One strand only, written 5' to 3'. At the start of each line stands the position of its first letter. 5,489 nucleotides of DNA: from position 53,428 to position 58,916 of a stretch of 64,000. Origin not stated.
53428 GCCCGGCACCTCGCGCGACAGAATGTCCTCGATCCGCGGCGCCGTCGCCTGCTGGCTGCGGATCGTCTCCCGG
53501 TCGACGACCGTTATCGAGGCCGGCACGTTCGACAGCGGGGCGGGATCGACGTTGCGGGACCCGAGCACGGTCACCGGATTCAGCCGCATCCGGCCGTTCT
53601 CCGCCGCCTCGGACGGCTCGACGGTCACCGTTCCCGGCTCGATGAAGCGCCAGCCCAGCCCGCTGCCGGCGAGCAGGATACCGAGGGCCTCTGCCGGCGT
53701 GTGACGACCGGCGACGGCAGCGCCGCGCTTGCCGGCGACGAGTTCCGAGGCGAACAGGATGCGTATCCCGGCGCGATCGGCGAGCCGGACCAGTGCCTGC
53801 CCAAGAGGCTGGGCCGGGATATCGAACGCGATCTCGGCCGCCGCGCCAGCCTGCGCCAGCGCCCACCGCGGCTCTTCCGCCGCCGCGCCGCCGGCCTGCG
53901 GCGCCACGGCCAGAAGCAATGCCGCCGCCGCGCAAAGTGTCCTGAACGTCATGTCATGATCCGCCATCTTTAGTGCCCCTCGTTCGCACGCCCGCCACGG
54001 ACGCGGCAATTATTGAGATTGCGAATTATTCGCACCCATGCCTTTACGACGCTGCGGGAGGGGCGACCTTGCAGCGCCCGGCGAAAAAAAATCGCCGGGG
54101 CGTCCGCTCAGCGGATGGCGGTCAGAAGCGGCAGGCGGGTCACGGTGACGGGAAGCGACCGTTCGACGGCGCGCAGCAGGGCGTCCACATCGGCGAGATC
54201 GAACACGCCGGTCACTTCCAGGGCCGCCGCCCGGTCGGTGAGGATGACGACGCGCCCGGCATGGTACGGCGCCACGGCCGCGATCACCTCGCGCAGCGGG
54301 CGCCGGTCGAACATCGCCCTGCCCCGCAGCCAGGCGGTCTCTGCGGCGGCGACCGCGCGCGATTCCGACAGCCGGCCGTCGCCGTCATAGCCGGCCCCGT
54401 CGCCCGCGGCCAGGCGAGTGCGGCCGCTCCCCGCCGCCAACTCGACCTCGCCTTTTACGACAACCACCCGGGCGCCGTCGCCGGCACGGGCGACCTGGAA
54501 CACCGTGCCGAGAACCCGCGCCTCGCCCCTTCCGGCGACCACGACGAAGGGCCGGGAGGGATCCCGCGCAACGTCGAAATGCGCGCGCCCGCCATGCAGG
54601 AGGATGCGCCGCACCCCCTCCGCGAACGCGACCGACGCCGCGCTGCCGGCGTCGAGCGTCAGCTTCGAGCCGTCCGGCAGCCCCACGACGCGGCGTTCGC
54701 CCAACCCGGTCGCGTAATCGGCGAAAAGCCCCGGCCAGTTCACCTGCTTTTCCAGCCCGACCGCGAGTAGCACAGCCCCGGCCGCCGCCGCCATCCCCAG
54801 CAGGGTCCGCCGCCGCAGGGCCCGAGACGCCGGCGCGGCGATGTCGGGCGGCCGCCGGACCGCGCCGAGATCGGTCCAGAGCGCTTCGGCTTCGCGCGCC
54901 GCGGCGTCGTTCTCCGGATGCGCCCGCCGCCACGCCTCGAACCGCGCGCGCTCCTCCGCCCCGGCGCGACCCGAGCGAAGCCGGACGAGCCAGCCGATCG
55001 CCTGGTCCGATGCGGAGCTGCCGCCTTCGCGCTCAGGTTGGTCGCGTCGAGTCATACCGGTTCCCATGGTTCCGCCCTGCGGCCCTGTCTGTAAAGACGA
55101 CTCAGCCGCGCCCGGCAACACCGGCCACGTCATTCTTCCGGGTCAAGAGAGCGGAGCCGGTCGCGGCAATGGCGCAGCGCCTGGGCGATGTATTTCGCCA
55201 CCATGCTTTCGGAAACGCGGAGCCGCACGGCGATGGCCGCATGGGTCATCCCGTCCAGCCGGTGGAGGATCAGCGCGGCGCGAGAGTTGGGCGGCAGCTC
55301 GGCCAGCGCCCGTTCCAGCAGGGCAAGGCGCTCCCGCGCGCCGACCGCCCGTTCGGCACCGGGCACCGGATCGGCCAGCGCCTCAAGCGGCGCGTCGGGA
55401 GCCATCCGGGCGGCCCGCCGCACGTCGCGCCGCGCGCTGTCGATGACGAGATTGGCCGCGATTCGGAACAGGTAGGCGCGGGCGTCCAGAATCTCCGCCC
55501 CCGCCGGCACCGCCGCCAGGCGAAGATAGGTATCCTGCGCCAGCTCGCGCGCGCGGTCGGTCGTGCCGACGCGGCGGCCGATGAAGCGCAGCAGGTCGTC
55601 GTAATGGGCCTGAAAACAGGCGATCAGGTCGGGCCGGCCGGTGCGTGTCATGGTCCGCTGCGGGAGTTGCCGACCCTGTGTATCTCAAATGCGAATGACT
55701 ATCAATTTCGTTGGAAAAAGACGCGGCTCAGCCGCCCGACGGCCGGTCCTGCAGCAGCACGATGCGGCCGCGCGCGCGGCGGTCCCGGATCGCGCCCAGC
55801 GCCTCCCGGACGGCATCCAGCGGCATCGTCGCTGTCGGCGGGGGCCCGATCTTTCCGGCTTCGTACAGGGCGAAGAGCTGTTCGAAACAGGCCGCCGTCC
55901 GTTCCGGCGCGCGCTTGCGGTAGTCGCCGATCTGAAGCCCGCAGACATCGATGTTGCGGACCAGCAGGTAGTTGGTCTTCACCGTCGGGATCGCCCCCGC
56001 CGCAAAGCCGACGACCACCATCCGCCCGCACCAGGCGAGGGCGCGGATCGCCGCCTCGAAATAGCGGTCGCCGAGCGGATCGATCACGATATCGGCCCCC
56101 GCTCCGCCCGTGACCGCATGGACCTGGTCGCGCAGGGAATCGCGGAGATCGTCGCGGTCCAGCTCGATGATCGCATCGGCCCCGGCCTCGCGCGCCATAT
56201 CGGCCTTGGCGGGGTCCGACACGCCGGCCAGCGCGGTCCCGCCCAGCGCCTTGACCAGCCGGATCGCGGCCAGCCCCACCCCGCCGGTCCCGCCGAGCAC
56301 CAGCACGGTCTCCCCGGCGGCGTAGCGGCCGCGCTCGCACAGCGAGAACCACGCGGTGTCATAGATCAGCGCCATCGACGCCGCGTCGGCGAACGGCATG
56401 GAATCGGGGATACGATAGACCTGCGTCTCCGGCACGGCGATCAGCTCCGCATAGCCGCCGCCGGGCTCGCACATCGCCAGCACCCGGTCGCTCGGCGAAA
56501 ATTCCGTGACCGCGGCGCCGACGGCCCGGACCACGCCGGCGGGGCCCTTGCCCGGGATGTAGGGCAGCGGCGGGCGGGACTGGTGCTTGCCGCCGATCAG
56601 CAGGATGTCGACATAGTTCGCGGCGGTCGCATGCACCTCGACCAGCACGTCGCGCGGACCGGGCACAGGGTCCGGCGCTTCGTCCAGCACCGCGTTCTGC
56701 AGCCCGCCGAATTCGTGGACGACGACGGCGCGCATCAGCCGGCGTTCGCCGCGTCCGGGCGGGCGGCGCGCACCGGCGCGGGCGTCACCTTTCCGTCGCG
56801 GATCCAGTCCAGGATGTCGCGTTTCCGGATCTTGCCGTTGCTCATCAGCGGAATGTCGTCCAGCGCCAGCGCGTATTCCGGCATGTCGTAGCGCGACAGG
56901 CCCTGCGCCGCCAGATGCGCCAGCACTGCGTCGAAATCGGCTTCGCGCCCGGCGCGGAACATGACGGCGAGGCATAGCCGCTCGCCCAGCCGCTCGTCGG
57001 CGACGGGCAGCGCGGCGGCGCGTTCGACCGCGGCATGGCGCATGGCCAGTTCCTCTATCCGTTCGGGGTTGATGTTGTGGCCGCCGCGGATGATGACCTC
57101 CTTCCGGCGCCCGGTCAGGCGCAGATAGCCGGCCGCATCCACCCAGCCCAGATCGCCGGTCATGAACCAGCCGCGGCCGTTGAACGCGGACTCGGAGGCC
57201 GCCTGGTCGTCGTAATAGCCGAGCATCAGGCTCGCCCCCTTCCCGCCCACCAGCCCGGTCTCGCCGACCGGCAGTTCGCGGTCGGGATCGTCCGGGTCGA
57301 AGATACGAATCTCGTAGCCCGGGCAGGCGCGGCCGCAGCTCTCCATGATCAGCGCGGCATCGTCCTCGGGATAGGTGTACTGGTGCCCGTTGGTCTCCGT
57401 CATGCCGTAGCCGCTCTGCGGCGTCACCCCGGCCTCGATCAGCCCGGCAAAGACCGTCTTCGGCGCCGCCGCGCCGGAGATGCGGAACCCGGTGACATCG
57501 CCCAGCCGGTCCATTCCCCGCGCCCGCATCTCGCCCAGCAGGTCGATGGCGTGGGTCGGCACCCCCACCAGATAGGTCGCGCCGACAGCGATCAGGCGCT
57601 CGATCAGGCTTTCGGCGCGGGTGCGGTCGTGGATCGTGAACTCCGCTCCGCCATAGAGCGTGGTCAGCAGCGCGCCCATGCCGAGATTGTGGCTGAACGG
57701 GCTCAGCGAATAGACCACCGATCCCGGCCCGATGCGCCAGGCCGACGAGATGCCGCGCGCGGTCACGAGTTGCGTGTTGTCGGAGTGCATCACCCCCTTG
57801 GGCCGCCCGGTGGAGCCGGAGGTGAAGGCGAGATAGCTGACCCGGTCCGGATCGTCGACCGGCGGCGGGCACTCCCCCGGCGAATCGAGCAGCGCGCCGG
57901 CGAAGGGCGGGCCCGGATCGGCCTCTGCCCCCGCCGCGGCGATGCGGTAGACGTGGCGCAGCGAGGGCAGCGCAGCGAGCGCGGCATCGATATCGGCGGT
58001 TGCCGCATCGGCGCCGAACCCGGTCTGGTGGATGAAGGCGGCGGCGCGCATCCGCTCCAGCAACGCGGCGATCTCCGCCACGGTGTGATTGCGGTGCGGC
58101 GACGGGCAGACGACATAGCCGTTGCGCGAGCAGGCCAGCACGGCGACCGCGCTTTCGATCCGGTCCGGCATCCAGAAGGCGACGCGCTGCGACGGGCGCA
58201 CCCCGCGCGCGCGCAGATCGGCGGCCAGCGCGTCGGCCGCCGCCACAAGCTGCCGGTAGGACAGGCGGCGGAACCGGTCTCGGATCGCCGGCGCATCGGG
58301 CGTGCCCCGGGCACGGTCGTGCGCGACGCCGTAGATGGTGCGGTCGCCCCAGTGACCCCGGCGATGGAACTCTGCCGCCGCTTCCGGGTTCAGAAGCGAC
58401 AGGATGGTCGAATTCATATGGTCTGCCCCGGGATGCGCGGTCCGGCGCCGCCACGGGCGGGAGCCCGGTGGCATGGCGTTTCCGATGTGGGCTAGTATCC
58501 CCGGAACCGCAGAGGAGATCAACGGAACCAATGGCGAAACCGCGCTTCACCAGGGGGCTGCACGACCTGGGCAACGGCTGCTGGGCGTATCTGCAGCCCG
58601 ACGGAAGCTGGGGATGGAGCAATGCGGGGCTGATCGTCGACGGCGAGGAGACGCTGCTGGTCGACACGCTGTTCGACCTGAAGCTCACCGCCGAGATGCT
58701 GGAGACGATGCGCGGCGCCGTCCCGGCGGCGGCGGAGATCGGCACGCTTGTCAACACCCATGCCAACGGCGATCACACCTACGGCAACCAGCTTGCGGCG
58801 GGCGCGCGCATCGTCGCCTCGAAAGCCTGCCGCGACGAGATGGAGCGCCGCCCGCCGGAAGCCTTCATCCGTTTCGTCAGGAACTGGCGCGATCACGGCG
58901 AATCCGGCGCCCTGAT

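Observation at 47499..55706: Two unrelated TonB-dependent receptors share a recently duplicated promoter + signal peptide + STN signalling cassette and a single FecIR pair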

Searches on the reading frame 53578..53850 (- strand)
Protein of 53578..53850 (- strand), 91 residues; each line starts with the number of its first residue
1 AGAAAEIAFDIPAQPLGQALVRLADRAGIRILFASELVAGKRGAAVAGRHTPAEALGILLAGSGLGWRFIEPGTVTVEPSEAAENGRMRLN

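Call 36: search_solved_structures(query=window:53578-53850:-, max_evalue=1, show_alignments=4)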
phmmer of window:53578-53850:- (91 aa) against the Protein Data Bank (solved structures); distinct sequences matched with E-value up to 1: 12.
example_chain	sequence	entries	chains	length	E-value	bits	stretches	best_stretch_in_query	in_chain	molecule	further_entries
2a02_A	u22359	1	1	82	9.4e-12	48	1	6-86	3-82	Ferric-pseudobactin 358 receptor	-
5odw_A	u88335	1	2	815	2.1e-09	40.6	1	4-85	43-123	Ferripyoverdine receptor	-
8s34_B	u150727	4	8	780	2.1e-09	40.6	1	4-87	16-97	Ferric-mycobactin receptor, FemA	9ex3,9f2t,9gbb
2iah_A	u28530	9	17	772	7.7e-09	38.8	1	6-85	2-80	Ferripyoverdine receptor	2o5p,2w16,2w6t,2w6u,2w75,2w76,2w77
6ovk_B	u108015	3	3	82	2.9e-07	33.7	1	4-66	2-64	Ferric-pseudobactin BN7/BN8 receptor | PupB N-terminal Signaling Domain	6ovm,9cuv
2m5j_A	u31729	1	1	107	3.6e-07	33.4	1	3-78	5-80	HasR protein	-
3ddr_A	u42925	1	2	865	4.9e-06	29.8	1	3-78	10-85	HasR protein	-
3csl_A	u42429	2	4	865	4.9e-06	29.8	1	3-78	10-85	HasR protein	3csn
5c58_A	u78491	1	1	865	4.9e-06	29.8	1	3-78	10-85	HasR protein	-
1zzv_A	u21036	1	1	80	0.068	16.6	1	14-83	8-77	Iron(III) dicitrate transport protein fecA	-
2d1u_A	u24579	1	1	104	0.091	16.2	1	14-85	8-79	Iron(III) dicitrate transport protein fecA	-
1kmo_A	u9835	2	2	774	0.96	12.9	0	11-84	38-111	Iron(III) dicitrate transport protein fecA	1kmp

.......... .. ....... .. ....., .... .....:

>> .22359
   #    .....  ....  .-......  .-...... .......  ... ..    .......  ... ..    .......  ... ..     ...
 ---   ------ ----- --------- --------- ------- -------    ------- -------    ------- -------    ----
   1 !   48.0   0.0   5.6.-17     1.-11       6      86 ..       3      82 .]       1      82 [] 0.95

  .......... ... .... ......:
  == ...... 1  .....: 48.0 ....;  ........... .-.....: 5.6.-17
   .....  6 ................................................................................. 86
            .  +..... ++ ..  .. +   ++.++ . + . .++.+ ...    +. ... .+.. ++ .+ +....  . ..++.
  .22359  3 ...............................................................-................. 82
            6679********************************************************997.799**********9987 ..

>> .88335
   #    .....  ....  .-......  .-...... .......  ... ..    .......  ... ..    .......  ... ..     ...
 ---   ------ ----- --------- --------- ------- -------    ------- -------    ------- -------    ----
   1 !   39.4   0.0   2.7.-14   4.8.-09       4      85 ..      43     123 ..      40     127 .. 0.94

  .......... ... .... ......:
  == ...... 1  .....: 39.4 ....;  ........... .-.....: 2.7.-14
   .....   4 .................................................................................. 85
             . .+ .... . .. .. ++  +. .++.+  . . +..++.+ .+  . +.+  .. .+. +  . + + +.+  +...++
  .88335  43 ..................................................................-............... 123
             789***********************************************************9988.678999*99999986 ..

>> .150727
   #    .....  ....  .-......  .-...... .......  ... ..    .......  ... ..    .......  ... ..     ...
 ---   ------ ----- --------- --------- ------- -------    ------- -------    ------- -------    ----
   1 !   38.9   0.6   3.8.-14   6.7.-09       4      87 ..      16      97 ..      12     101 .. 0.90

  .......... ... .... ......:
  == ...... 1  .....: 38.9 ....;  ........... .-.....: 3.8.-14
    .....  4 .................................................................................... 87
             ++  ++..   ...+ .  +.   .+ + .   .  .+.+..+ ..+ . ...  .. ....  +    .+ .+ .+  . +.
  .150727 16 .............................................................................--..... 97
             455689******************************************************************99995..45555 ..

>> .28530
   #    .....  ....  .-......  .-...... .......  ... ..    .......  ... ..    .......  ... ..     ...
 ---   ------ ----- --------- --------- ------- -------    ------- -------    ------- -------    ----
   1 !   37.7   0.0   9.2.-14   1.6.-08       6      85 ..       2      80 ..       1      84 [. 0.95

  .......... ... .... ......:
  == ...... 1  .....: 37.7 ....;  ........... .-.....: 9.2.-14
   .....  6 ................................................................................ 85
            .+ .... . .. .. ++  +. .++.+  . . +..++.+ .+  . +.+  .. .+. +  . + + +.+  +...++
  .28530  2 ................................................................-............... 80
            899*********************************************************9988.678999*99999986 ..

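Call 73: search_solved_structures(query=window:53617-53850:-, max_evalue=0.001, show_alignments=5)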
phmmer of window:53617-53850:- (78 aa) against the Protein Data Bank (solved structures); distinct sequences matched with E-value up to 0.001: 9.
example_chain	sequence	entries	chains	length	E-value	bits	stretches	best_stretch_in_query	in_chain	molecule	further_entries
2a02_A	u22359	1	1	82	6.9e-10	42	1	6-77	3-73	Ferric-pseudobactin 358 receptor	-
8s34_B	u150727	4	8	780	1.5e-08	37.8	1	4-74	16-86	Ferric-mycobactin receptor, FemA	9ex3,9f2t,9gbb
5odw_A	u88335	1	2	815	4e-08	36.4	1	4-69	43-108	Ferripyoverdine receptor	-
2iah_A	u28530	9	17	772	1.5e-07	34.6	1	6-69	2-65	Ferripyoverdine receptor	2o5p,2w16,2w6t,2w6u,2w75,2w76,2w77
6ovk_B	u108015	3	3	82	2.6e-07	33.8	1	4-65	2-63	Ferric-pseudobactin BN7/BN8 receptor | PupB N-terminal Signaling Domain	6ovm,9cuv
2m5j_A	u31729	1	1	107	7.5e-07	32.4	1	3-75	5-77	HasR protein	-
5c58_A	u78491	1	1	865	1.4e-05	28.3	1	3-75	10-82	HasR protein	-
3ddr_A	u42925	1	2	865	1.4e-05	28.3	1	3-75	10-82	HasR protein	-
3csl_A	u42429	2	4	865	1.4e-05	28.3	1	3-75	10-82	HasR protein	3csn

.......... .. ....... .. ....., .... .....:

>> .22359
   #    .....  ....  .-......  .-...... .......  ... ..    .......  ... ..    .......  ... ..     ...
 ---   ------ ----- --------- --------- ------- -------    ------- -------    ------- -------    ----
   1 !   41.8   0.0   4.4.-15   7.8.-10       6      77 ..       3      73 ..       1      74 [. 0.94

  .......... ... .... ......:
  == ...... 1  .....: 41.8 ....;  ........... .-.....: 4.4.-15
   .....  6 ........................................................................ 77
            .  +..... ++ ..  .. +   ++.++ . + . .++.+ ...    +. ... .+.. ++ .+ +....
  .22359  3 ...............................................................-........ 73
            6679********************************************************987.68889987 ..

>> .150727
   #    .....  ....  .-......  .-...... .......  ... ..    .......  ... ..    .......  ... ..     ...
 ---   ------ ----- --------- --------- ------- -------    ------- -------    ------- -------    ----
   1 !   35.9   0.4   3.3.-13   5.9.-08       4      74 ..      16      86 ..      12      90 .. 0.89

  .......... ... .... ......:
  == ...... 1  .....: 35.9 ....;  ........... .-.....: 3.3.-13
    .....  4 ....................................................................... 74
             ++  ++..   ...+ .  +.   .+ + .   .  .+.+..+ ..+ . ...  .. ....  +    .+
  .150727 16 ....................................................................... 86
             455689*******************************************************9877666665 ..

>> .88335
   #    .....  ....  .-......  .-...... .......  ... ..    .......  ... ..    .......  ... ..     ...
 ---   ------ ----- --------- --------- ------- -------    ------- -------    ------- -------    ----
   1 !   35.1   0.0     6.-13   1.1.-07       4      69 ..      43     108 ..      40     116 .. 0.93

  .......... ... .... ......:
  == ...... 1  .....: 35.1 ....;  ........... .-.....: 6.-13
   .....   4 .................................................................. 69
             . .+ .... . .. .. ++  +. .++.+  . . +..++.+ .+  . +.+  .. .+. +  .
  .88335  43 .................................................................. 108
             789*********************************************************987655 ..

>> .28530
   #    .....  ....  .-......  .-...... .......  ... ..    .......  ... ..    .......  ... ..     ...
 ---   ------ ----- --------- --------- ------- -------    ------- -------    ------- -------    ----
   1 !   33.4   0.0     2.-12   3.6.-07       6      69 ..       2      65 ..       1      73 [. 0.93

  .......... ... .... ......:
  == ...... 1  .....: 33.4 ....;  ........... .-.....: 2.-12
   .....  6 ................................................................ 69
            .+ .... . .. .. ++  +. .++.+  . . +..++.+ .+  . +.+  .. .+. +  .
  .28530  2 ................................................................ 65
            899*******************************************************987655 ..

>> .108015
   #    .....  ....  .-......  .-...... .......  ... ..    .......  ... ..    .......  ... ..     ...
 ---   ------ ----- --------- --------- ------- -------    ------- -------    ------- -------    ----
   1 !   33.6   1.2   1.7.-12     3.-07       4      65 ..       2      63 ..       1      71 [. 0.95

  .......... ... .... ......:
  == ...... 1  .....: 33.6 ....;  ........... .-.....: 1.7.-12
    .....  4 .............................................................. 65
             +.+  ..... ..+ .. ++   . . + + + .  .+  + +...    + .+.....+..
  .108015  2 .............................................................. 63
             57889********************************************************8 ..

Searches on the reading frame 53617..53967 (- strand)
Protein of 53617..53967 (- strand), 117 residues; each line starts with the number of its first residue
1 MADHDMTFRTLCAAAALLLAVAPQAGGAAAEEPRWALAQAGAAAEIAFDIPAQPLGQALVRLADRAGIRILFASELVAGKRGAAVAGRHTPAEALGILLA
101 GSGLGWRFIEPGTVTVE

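Call 76: find_related_loci(query=A4, collection=metagenome_contigs, flank=7000)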
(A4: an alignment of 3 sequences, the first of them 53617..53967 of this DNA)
Query A4 (117 aa) in metagenome_contigs; peptide patterns used: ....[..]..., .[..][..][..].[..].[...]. (x = any residue, [..] = any of these).
593 stretches matched a pattern (row limit reached: there are more); 472 encode a relative of the query (tblastn E <= 1e-3); the best 80 are kept; 80 distinct loci.
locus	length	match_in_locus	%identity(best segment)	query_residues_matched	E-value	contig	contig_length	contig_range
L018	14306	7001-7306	43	20-117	8e-22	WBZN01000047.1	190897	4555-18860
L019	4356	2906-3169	46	28-116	6e-18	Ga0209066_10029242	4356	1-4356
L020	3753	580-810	51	36-111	1e-17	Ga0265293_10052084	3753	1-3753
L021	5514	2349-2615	45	23-117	2e-17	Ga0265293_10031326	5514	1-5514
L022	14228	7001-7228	51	42-117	1e-17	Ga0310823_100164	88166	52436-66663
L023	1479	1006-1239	45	39-116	3e-17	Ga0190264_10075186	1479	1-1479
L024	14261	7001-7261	44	28-117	6e-17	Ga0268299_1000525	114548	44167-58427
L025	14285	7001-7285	45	9-116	1e-16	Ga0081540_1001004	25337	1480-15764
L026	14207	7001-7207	48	48-116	1e-16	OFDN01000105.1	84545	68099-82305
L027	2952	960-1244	45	9-116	1e-16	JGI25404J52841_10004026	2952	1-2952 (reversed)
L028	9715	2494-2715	45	43-116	2e-16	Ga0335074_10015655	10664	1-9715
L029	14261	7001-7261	42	28-117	3e-16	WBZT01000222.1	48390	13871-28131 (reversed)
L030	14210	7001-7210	47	48-117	4e-16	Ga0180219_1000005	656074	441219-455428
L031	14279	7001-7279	44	25-117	3e-16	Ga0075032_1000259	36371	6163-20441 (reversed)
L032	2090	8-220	52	46-116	7e-16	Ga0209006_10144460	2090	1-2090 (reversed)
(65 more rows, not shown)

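Call 79: search_protein_families(library=pfam, proteins=[L028:541-1755:-, L028:1628-2221:-, L028:2401-5064:+, L028:5090-6748:+, L028:6894-9536:+])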
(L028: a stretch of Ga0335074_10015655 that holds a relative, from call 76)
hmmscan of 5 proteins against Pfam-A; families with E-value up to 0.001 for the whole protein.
L028:541-1755:- (404 aa): 3 families
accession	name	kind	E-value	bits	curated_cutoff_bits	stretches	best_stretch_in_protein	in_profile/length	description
PF04773.18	FecR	-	3.3e-20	72.8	24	1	182-271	4-96/97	FecR protein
PF16220.10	DUF4880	-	8.4e-10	38.8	25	1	56-98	1-43/43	Domain of unknown function (DUF4880)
PF16344.10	FecR_C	-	6.1e-05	23.4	24.4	1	330-397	2-70/70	FecR, C-terminal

L028:1628-2221:- (197 aa): 4 families
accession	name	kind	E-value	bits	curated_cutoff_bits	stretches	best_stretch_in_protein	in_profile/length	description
PF08281.18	Sigma70_r4_2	-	4.1e-14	52.4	25.7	1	128-180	2-54/54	Sigma-70, region 4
PF04542.20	Sigma70_r2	-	4.8e-09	36.3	24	1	32-97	1-69/71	Sigma-70 region 2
PF04545.22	Sigma70_r4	-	5.3e-05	23.1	24.1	1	134-177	2-45/50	Sigma-70, region 4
PF07638.17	Sigma70_ECF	-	0.00024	21.5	21.1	1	22-170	12-169/185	ECF sigma factor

L028:2401-5064:+ (887 aa): 3 families
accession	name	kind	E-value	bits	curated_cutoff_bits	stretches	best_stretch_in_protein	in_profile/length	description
PF00593.30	TonB_dep_Rec_b-barrel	-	1.7e-29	104.4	27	1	425-839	57-436/436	TonB dependent receptor-like, beta-barrel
PF07715.20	Plug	-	8.2e-15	55.7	23.9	1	180-283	2-107/107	TonB-dependent Receptor Plug Domain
PF07660.19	STN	-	9.7e-09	35.3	28.4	1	63-106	7-50/52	Secretin and TonB N terminus short domain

L028:5090-6748:+ (552 aa): 3 families
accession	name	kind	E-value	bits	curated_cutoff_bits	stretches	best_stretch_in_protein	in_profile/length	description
PF00135.34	COesterase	-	2.3e-97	327.6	27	1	40-531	3-499/515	Carboxylesterase family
PF20434.5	BD-FAE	-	7.8e-08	32.5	26.8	1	123-247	4-118/215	BD-FAE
PF07859.19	Abhydrolase_3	-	2.6e-07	31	25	1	134-242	1-96/210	alpha/beta hydrolase fold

L028:6894-9536:+ (880 aa): 3 families
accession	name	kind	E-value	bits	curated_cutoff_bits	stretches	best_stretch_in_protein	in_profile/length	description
PF00593.30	TonB_dep_Rec_b-barrel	-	9.2e-36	125.1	27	1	414-836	50-436/436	TonB dependent receptor-like, beta-barrel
PF07715.20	Plug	-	1.8e-14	54.6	23.9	1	177-279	2-106/107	TonB-dependent Receptor Plug Domain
PF07660.19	STN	-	2e-06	28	28.4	1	63-106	7-50/52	Secretin and TonB N terminus short domain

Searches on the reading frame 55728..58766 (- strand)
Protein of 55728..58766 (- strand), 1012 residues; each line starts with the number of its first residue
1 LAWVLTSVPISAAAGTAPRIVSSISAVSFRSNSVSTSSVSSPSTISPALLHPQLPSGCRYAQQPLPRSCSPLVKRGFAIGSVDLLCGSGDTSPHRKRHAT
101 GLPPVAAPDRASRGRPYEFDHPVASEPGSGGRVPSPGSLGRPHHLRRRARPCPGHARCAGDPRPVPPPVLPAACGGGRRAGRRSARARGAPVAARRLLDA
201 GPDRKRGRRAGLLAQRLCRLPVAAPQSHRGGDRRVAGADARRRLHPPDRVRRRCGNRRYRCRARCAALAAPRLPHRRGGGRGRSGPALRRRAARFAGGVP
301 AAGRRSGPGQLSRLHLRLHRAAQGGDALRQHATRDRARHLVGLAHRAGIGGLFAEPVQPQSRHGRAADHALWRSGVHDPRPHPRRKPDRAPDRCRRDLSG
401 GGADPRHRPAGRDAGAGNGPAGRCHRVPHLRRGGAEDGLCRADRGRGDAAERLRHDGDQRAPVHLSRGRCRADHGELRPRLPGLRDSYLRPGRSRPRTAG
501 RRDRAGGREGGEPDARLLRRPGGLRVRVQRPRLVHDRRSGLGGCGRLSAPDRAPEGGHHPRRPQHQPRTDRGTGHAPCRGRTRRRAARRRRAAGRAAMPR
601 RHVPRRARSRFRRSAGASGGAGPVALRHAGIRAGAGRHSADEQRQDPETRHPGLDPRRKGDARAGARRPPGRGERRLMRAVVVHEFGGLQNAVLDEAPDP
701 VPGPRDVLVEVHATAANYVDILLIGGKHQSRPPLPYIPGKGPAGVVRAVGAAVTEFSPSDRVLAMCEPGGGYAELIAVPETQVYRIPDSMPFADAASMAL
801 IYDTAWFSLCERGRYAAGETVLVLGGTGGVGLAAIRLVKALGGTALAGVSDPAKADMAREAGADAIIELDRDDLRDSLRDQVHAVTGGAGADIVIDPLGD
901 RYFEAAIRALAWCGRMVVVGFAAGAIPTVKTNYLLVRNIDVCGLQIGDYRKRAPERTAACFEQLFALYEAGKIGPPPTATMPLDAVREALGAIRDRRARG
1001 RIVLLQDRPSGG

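Call 3: search_protein_families(library=pfam, proteins=[window:55728-58766:-])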
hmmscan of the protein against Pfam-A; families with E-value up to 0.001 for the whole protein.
window:55728-58766:- (1012 aa): 3 families
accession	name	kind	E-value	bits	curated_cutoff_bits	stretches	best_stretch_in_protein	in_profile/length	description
PF00107.32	ADH_zinc_N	-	2.3e-20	73.3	31.8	1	829-953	1-120/129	Zinc-binding dehydrogenase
PF13602.12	ADH_zinc_N_2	-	1.7e-14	55.3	27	1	862-1004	2-134/134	Zinc-binding dehydrogenase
PF08240.17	ADH_N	-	4.6e-14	53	23.5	1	703-788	1-104/104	Alcohol dehydrogenase GroES-like domain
